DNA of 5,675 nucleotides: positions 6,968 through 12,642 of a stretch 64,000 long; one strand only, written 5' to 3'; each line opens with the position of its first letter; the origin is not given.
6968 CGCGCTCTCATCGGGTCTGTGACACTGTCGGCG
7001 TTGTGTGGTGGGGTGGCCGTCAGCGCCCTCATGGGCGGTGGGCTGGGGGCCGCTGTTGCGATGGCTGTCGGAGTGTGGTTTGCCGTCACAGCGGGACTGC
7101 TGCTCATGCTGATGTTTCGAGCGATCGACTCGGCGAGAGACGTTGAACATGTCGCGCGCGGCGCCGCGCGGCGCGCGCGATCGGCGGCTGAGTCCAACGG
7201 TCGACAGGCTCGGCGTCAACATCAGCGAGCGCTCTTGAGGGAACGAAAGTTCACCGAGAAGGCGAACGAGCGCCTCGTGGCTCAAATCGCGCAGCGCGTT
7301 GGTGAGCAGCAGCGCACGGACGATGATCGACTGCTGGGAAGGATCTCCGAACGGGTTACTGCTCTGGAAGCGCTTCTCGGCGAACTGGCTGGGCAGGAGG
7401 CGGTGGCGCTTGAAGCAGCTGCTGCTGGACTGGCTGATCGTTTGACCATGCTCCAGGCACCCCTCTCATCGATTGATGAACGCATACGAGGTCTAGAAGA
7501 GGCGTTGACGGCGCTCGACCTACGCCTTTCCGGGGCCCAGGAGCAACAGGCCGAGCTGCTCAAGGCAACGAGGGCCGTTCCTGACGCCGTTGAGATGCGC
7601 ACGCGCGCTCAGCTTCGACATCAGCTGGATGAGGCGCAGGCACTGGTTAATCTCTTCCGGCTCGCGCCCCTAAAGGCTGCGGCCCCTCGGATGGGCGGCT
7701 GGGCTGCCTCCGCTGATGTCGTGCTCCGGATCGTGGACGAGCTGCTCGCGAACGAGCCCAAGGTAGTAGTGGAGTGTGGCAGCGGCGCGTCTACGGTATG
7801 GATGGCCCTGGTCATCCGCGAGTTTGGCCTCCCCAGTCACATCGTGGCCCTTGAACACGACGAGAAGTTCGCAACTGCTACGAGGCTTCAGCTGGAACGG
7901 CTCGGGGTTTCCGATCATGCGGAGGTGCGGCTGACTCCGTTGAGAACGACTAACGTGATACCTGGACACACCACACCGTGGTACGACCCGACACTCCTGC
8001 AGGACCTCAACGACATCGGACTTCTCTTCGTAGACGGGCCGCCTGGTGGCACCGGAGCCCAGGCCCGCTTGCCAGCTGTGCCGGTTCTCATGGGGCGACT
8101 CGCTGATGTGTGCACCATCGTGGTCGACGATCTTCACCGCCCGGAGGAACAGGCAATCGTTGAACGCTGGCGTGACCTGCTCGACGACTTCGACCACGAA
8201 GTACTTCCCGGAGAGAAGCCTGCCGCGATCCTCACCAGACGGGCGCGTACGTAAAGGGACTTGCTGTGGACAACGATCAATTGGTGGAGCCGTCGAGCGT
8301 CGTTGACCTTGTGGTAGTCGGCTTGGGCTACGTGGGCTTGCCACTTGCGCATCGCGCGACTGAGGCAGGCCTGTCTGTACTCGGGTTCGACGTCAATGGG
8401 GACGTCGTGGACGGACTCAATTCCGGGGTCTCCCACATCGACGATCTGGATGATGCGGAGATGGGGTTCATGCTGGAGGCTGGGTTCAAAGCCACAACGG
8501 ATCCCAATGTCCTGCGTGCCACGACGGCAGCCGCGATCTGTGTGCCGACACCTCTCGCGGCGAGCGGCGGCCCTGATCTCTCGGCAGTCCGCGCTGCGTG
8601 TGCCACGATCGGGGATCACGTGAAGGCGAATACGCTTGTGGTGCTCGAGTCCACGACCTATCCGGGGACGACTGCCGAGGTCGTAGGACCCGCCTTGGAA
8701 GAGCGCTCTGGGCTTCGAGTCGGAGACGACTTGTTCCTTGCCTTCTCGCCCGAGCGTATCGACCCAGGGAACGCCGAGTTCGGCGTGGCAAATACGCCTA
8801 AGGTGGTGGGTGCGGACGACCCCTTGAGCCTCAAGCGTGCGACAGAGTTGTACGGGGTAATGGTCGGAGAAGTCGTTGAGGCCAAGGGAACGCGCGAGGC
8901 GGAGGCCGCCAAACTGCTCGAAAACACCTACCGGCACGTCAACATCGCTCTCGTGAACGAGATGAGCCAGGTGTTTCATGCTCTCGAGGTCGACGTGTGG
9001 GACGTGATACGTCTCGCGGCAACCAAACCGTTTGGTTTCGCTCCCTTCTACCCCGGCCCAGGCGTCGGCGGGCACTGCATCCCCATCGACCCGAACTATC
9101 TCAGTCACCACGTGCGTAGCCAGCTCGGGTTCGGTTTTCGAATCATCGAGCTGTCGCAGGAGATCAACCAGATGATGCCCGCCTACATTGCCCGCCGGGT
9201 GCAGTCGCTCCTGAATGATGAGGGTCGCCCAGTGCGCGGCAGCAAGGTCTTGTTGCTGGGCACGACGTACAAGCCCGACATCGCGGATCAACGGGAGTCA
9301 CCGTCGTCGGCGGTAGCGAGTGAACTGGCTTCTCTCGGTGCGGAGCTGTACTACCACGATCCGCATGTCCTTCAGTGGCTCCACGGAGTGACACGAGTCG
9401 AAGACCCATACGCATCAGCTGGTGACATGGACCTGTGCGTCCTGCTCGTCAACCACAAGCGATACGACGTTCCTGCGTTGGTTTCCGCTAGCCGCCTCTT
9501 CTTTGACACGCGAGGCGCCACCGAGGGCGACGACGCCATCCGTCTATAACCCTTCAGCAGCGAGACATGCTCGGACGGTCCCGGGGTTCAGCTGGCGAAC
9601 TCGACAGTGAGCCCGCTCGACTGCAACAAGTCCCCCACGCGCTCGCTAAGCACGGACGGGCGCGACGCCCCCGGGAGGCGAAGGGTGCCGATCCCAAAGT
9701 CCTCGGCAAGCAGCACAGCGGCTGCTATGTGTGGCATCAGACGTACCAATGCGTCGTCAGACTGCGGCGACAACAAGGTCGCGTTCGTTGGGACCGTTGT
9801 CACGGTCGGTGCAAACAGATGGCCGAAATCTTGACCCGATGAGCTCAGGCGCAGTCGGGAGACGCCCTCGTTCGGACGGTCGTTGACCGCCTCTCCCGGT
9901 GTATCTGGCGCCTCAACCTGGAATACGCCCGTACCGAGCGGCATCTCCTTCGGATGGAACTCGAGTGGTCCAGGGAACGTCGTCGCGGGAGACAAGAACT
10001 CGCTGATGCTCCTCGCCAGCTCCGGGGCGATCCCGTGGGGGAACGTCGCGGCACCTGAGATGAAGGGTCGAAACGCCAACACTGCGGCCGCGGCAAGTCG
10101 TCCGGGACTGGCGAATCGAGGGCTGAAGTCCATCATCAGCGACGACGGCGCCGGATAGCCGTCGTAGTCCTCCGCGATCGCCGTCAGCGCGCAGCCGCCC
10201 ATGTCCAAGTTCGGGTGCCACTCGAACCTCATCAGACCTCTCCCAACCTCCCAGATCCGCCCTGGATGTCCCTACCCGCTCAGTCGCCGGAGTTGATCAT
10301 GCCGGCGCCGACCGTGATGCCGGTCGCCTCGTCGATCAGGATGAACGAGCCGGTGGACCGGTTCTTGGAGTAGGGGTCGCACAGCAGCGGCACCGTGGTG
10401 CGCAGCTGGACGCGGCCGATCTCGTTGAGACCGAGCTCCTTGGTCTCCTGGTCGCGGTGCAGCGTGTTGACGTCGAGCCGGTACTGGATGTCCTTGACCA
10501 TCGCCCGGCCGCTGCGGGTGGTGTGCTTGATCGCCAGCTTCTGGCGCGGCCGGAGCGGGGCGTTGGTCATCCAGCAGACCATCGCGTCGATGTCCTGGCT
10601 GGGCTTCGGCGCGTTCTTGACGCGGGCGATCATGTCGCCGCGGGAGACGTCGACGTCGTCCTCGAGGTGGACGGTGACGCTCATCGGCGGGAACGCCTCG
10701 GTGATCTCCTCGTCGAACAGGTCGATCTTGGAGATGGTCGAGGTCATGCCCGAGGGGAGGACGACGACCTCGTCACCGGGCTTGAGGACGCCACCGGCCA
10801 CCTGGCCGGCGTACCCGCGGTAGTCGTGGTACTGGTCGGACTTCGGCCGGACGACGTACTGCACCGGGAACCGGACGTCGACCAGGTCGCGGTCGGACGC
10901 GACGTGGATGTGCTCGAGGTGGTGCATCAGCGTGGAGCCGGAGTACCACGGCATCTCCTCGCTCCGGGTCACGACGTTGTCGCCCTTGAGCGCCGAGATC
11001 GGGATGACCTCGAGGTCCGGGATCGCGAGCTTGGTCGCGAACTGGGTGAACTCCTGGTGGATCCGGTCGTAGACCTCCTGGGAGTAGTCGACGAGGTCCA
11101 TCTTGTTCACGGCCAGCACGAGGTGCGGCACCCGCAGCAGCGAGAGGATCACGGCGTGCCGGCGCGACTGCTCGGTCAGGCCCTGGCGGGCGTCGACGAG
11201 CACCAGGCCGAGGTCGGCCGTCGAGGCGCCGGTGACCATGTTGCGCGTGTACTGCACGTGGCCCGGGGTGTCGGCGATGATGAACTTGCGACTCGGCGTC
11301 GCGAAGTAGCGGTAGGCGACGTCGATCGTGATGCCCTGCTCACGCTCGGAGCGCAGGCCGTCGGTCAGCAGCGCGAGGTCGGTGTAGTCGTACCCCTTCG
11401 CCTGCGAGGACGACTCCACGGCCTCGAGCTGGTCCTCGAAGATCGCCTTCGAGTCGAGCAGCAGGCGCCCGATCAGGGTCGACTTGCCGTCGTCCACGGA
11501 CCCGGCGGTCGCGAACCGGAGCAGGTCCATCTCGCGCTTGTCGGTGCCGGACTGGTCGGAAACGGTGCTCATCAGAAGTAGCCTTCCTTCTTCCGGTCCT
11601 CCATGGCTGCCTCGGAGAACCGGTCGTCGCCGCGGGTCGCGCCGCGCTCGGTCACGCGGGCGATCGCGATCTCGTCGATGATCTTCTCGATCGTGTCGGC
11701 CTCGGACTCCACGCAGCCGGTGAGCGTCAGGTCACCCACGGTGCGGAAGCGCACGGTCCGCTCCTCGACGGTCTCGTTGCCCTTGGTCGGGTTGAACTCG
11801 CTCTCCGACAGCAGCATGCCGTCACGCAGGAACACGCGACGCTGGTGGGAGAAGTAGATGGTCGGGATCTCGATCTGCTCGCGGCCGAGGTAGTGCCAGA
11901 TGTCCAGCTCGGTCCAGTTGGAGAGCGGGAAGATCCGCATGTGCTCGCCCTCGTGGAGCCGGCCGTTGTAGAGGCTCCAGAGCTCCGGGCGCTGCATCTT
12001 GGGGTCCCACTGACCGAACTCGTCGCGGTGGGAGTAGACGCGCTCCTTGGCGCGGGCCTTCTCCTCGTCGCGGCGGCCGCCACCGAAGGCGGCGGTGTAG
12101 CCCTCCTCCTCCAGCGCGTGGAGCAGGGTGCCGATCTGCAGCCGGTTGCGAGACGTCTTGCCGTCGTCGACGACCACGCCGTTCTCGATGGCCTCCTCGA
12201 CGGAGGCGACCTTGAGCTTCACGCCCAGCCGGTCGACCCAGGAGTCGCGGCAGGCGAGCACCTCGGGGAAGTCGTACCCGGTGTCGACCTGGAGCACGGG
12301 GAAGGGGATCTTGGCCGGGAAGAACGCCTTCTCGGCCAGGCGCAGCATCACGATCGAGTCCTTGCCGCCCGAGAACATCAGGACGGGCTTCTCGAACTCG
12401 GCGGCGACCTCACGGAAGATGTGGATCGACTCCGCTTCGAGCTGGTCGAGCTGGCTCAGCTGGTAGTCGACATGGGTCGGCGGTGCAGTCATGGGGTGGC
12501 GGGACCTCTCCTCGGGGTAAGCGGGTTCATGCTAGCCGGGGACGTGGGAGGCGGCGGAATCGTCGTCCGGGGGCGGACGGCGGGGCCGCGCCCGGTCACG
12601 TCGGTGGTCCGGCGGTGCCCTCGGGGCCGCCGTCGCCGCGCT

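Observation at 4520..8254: One polypeptide combining two GT2 polymerase-type domains, a TM hairpin, a coiled coil of about 180 residues and a methyltransferase: candidate polymerase-ruler-terminator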

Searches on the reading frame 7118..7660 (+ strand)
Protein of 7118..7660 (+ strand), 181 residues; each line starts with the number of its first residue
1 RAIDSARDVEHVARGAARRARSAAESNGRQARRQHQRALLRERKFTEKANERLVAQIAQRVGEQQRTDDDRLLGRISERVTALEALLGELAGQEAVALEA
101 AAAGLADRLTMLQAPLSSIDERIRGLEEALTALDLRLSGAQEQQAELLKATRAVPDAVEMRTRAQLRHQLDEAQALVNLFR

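Call 22: search_protein_families(library=pfam, proteins=[window:7118-7660:+], max_evalue=10)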
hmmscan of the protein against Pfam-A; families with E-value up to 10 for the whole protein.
window:7118-7660:+ (181 aa): 5 families
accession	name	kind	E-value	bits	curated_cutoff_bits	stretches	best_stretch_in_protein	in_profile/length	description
PF13990.11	YjcZ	-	0.0023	17.7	27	1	27-147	6-118/272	YjcZ-like protein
PF04513.17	Baculo_PEP_C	-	0.077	13.5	38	1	68-154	39-118/140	Baculovirus polyhedron envelope protein, PEP, C terminus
PF09321.15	DUF1978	-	0.14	11.9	25.4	1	32-151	75-177/244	Domain of unknown function (DUF1978)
PF25443.1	ANG-1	-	0.2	12.3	28.5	1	64-152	14-98/105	ANG-1-like domain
PF08537.15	NBP1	-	0.77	9.7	25.8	1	27-144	124-219/330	Fungal Nap binding protein NBP1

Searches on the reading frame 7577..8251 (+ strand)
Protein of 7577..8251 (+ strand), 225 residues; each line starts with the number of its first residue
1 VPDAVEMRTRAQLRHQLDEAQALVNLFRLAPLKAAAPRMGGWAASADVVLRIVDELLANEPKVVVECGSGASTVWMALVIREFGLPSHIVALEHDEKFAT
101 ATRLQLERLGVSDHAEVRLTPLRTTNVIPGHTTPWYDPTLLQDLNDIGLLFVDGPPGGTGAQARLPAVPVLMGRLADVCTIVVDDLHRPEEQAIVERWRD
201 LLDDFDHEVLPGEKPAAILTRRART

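Call 22: search_protein_families(library=pfam, proteins=[window:7637-8251:+], max_evalue=10)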
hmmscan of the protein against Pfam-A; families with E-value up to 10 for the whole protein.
window:7637-8251:+ (205 aa): 4 families
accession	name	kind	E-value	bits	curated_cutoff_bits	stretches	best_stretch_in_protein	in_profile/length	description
PF13578.12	Methyltransf_24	-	1.1e-09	39.5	26.3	1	45-165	1-104/105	Methyltransferase domain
PF01135.25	PCMT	-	0.05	13.8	20.3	1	45-92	80-124/210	Protein-L-isoaspartate(D-aspartate) O-methyltransferase (PCMT)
PF13679.12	Methyltransf_32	-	0.051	14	27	1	28-96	12-83/143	Methyltransferase domain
PF00291.31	PALP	-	0.14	11.9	35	1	32-91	45-102/295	Pyridoxal-phosphate dependent enzyme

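Call 32: search_solved_structures(query=window:7577-8251:+, max_evalue=1, show_alignments=2)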
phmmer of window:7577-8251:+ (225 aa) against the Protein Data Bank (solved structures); distinct sequences matched with E-value up to 1: 8.
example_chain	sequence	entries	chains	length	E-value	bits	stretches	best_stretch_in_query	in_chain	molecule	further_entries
6jcl_A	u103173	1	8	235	0.00019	24.3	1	61-124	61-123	Probable O-methyltransferase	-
6jcm_A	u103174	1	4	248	0.00021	24.1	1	61-124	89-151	Probable O-methyltransferase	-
7cvu_A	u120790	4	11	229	0.011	18.5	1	60-119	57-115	O-methyltransferase family 3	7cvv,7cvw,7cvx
3dul_A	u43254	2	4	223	0.02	17.6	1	65-119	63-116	O-methyltransferase, putative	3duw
8c9s_A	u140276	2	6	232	0.042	16.6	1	51-122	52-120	Putative O-methyltransferase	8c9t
5x3t_A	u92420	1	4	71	0.064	16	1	2-59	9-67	Antitoxin VapB26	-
9urz_B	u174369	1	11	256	0.47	13.2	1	177-212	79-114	Prohibitin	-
3tfw_A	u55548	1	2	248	0.89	12.3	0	60-121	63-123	Putative O-methyltransferase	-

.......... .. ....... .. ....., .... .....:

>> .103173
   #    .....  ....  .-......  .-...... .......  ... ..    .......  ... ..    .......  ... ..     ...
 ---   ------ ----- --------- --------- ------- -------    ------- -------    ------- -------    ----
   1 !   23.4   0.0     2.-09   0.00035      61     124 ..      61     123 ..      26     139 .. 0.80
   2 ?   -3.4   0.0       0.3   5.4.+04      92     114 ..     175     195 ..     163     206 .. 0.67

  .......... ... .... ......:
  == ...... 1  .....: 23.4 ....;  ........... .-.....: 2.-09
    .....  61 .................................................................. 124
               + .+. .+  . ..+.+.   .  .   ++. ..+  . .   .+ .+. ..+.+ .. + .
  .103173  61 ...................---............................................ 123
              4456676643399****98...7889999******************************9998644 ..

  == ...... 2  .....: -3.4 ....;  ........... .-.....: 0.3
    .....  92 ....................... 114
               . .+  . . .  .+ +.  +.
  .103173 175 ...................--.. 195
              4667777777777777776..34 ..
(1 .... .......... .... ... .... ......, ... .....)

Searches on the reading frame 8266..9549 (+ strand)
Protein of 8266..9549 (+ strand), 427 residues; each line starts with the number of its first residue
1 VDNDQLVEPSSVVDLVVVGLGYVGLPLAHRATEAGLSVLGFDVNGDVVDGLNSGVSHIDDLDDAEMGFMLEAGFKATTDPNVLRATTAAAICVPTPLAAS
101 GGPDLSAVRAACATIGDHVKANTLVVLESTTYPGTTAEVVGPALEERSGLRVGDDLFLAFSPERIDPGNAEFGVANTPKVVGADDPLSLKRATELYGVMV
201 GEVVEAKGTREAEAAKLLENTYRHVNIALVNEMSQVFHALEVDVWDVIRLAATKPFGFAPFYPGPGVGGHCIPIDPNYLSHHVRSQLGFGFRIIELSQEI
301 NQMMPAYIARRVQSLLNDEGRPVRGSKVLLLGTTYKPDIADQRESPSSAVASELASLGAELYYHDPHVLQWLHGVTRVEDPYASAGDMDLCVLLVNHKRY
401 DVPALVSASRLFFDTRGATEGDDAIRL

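Call 4: search_protein_families(library=pfam, proteins=[window:8266-9549:+], max_evalue=0.01)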
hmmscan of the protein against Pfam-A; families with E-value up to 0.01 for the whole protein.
window:8266-9549:+ (427 aa): 4 families
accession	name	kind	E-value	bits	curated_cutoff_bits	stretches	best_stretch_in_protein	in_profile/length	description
PF03721.20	UDPG_MGDP_dh_N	-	3.7e-32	111.9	27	1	15-188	3-179/187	UDP-glucose/GDP-mannose dehydrogenase family, NAD binding domain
PF00984.24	UDPG_MGDP_dh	-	1.5e-28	99.2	25.4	1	210-302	1-93/94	UDP-glucose/GDP-mannose dehydrogenase family, central domain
PF03720.21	UDPG_MGDP_dh_C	-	4.6e-16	59.5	30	1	330-419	2-101/103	UDP-glucose/GDP-mannose dehydrogenase family, UDP binding domain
PF03446.21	NAD_binding_2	-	0.0014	19.1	21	1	16-138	3-102/161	NAD binding domain of 6-phosphogluconate dehydrogenase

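Call 5: search_protein_families(library=ncbifam, proteins=[window:8266-9549:+], max_evalue=0.01)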
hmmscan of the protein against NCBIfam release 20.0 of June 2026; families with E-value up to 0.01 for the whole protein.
window:8266-9549:+ (427 aa): 9 families
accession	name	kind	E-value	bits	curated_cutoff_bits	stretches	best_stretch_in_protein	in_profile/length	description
TIGR03026.1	NDP-sugDHase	subfamily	1e-116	390.1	189.8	1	15-415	3-411/413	nucleotide sugar dehydrogenase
NF040825.1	UDPMaNacDH_Arch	equivalog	2.2e-68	231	750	1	14-369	2-352/418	UDP-N-acetyl-D-mannosamine dehydrogenase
NF008286.0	PRK11064.1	equivalog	3.2e-65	220.4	459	1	15-417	6-417/420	UDP-N-acetyl-D-mannosamine dehydrogenase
NF011729.0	PRK15182.1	equivalog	9.1e-58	196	592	1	13-368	7-357/425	Vi polysaccharide biosynthesis UDP-N-acetylglucosamine C-6 dehydrogenase TviB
NF041297.1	UDPGDh_AglM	equivalog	2.6e-46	158.4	670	1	14-369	2-360/429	UDP-glucose 6-dehydrogenase AglM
NF047673.2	TeichurnBiosyTuaD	equivalog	1.1e-29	103.9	700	1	15-398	4-388/439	UDP-glucose 6-dehydrogenase TuaD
NF011631.0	PRK15057.1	equivalog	7.3e-06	25.3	757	1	15-281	3-263/388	UDP-glucose 6-dehydrogenase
NF012005.0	PRK15461.1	equivalog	0.0041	16.3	348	0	16-52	5-41/298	sulfolactaldehyde 3-reductase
TIGR01372.1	soxA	subfamily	0.008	14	1164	0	12-90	168-246/996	sarcosine oxidase subunit alpha family protein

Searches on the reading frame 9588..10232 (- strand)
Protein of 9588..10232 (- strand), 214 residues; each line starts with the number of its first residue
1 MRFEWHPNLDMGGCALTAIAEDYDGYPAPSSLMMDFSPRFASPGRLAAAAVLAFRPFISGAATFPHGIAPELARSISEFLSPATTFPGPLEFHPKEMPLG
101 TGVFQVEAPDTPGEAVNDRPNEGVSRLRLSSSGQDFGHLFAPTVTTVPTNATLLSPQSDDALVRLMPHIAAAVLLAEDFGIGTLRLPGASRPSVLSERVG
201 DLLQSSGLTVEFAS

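Call 4: search_protein_families(library=pfam, proteins=[window:9588-10232:-], max_evalue=0.01)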
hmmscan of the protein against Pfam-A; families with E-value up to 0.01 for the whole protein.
window:9588-10232:- (214 aa): 0 families

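Call 5: search_protein_families(library=ncbifam, proteins=[window:9588-10232:-], max_evalue=0.01)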
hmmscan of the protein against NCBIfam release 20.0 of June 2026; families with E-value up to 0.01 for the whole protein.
window:9588-10232:- (214 aa): 0 families

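Call 22: search_protein_families(library=pfam, proteins=[window:9588-10232:-], max_evalue=10)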
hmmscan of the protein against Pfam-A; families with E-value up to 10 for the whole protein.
window:9588-10232:- (214 aa): 0 families

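Call 69: search_solved_structures(query=window:9588-10229:-, max_evalue=10)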
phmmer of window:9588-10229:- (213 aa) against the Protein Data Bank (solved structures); distinct sequences matched with E-value up to 10: 1.
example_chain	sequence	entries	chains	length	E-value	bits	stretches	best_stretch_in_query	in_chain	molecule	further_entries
3tpz_A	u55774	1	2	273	0.94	12.6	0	119-169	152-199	Ribosomal RNA small subunit methyltransferase A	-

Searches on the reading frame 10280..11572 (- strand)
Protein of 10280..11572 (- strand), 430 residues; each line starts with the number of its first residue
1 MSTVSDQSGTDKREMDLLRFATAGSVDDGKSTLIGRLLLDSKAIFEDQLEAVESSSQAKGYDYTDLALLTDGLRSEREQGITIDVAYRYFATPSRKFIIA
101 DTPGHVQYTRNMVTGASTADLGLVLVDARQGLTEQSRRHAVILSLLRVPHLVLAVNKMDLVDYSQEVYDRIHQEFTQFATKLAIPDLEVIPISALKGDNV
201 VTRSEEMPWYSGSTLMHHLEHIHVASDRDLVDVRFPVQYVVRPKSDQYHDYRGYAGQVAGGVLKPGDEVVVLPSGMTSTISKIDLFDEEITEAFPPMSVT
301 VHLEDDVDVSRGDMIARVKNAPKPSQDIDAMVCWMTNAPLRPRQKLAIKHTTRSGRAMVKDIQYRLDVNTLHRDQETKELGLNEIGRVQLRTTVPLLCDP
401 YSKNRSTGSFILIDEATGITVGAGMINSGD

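Call 4: search_protein_families(library=pfam, proteins=[window:10280-11572:-], max_evalue=0.01)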
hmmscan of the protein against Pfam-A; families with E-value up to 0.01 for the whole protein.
window:10280-11572:- (430 aa): 4 families
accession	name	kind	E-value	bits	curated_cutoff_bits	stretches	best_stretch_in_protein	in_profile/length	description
PF00009.33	GTP_EFTU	-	8.8e-43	146.5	26.5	1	17-201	3-176/188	Elongation factor Tu GTP binding domain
PF22594.2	GTP-eEF1A_C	-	7.4e-27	94.1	27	1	328-427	2-101/101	GTP-eEF1A C-terminal domain-like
PF01926.29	MMR_HSR1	-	5.5e-07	30.1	21.9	1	75-157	26-113/113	50S ribosome-binding GTPase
PF03144.31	GTP_EFTU_D2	-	0.0079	17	30.3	0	258-314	8-71/73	Elongation factor Tu domain 2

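Call 5: search_protein_families(library=ncbifam, proteins=[window:10280-11572:-], max_evalue=0.01)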
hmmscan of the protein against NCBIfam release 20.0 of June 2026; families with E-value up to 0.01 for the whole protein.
window:10280-11572:- (430 aa): 40 families (the best 25 are shown)
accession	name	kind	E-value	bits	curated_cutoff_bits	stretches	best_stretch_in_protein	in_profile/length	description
NF004035.0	PRK05506.1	subfamily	1.5e-199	664.3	715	1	10-427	17-431/632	bifunctional sulfate adenylyltransferase subunit 1/adenylylsulfate kinase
NF003478.0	PRK05124.1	equivalog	2.8e-179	596.6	590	1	11-428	21-435/475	sulfate adenylyltransferase subunit CysN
TIGR02034.1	CysN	subfamily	9.6e-171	568.3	336.1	1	18-426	1-406/406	sulfate adenylyltransferase, large subunit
NF008969.0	PRK12317.1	subfamily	3.2e-77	259.9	502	1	16-426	6-418/426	elongation factor 1-alpha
TIGR00483.1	EF-1_alpha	equivalog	6.1e-69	232.5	540.1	1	14-427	4-420/427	translation elongation factor EF-1 subunit alpha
TIGR00475.1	selB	equivalog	1.7e-27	96.4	242.25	1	70-356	25-293/581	selenocysteine-specific translation elongation factor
NF000766.0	PRK00049.1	subfamily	9.9e-26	90.4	449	1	18-332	13-311/396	elongation factor Tu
NF009372.0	PRK12735.1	subfamily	1.2e-25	90.2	479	1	16-331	11-310/396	elongation factor Tu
NF009373.0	PRK12736.1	subfamily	6e-25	87.8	452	1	17-332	12-309/394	elongation factor Tu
TIGR00485.1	EF-Tu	equivalog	1.3e-23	83.4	522.4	1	13-332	8-309/394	elongation factor Tu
NF003077.0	PRK04000.1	equivalog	5.9e-15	55.3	315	1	20-206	12-195/412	translation initiation factor IF-2 subunit gamma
TIGR03680.1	eif2g_arch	equivalog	8.1e-15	54.9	514.5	1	21-203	9-188/407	translation initiation factor IF-2 subunit gamma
NF033148.1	tet_protect_M_W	exception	1.4e-12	46.8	1100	1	21-175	7-148/639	TetM/TetW/TetO/TetS family tetracycline resistance ribosomal protection protein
TIGR01394.1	TypA_BipA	equivalog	1.7e-12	46.4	757.3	1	24-283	8-247/594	translational GTPase TypA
TIGR01393.1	lepA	equivalog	1.3e-11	43.7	533.9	1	21-202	7-170/595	translation elongation factor 4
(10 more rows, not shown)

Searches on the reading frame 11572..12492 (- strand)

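Call 4: search_protein_families(library=pfam, proteins=[window:11572-12492:-], max_evalue=0.01)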
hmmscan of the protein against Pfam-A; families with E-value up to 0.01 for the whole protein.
window:11572-12492:- (306 aa): 1 family
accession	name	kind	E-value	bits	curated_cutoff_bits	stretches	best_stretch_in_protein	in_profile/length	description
PF01507.26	PAPS_reduct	-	4.1e-38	131.6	22.5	1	36-259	2-174/175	Phosphoadenosine phosphosulfate reductase domain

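Call 5: search_protein_families(library=ncbifam, proteins=[window:11572-12492:-], max_evalue=0.01)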
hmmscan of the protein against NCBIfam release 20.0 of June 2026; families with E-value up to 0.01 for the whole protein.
window:11572-12492:- (306 aa): 14 families
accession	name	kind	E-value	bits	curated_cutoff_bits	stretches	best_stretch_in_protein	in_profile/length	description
NF003587.0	PRK05253.1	subfamily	1.2e-132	441.7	195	1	10-306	4-301/301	sulfate adenylyltransferase subunit CysD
TIGR02039.1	CysD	subfamily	6.6e-128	426.4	396.6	1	15-306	1-294/294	sulfate adenylyltransferase, small subunit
NF009214.0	PRK12563.1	equivalog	3.6e-127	424.2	413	1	11-306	20-317/317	sulfate adenylyltransferase subunit CysD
NF010368.0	PRK13795.1-3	equivalog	1.4e-12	46.7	588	1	13-107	226-317/635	hypothetical protein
NF002537.0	PRK02090.1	equivalog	1.8e-12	47.4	154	1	19-208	25-195/244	phosphoadenylyl-sulfate reductase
NF010367.0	PRK13795.1-2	equivalog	3.7e-12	45.5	456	1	13-101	221-306/584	hypothetical protein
NF010366.0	PRK13795.1-1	equivalog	2.8e-10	39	745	1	12-104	241-335/667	hypothetical protein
NF006327.0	PRK08557.1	equivalog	6.4e-08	31.8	366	1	9-101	153-245/415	hypothetical protein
NF006351.0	PRK08576.1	equivalog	1.5e-07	30.4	290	1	12-103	215-300/436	hypothetical protein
TIGR02057.1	PAPS_reductase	equivalog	1.1e-06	28.7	254.2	1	14-152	7-148/224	phosphoadenosine phosphosulfate reductase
TIGR00434.1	cysH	subfamily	2.1e-06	27.8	165.1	0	37-155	17-140/214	phosophoadenylyl-sulfate reductase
NF010369.0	PRK13795.1-4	equivalog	8.1e-06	24.3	1086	1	15-101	232-319/633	hypothetical protein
TIGR02055.1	APS_reductase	subfamily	2.3e-05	24.3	235.3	1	61-209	17-151/194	adenylylsulfate reductase, thioredoxin dependent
NF007972.0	PRK10696.1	equivalog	0.0023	17.3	272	1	20-142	29-154/295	tRNA 2-thiocytidine(32) synthetase TtcA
